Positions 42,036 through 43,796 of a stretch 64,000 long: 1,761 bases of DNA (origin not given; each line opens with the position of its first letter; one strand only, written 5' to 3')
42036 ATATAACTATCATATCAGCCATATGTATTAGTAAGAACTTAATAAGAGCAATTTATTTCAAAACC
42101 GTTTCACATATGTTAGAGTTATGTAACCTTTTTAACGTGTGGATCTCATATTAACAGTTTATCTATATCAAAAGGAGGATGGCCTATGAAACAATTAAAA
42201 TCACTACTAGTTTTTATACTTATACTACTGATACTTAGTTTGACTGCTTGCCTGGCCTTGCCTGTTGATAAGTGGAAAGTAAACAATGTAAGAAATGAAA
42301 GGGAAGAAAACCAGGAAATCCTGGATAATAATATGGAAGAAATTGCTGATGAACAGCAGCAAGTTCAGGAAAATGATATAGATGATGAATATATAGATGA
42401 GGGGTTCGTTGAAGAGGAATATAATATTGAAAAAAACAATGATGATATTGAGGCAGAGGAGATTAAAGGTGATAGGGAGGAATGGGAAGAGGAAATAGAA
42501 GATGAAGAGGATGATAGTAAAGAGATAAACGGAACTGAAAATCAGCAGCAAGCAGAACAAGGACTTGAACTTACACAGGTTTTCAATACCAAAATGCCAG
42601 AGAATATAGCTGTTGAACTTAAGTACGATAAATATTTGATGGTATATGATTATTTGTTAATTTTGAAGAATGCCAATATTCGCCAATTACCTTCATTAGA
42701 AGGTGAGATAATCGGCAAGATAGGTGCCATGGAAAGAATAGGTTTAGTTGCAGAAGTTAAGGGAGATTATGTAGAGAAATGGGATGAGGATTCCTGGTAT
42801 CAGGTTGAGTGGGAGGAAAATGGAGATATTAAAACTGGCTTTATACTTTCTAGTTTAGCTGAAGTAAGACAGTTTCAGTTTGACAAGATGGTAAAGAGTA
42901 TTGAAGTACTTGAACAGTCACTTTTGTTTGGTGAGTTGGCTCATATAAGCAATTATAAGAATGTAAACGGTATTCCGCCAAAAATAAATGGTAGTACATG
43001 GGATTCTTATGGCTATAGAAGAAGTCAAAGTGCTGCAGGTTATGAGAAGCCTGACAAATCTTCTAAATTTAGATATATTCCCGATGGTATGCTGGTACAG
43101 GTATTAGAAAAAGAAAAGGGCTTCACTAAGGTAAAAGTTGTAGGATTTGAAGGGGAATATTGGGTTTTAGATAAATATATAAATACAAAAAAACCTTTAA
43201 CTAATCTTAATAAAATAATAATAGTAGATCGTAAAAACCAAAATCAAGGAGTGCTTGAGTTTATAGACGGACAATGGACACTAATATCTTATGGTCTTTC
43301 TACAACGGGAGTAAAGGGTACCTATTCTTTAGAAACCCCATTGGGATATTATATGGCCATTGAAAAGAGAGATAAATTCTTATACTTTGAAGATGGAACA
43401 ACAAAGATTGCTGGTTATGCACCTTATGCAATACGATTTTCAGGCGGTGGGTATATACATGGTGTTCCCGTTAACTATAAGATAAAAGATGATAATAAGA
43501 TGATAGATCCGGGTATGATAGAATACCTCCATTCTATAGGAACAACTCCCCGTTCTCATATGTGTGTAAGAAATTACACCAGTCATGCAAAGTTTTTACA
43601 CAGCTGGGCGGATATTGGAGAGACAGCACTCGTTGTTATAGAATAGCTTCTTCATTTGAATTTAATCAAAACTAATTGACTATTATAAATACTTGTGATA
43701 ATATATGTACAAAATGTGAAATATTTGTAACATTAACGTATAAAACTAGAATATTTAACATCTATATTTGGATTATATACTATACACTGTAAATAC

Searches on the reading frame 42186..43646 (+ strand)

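Call 73: search_protein_families(library=pfam, proteins=[window:42186-43646:+], max_evalue=0.00001)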
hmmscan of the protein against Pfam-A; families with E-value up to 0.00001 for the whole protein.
window:42186-43646:+ (486 aa): 2 families
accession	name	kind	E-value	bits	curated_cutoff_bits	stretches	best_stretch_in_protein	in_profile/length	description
PF03734.19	YkuD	-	4.4e-11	44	23.4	1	343-483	2-144/146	L,D-transpeptidase catalytic domain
PF08239.17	SH3_3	-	1.5e-08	35.1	27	0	162-223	2-51/54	Bacterial SH3 domain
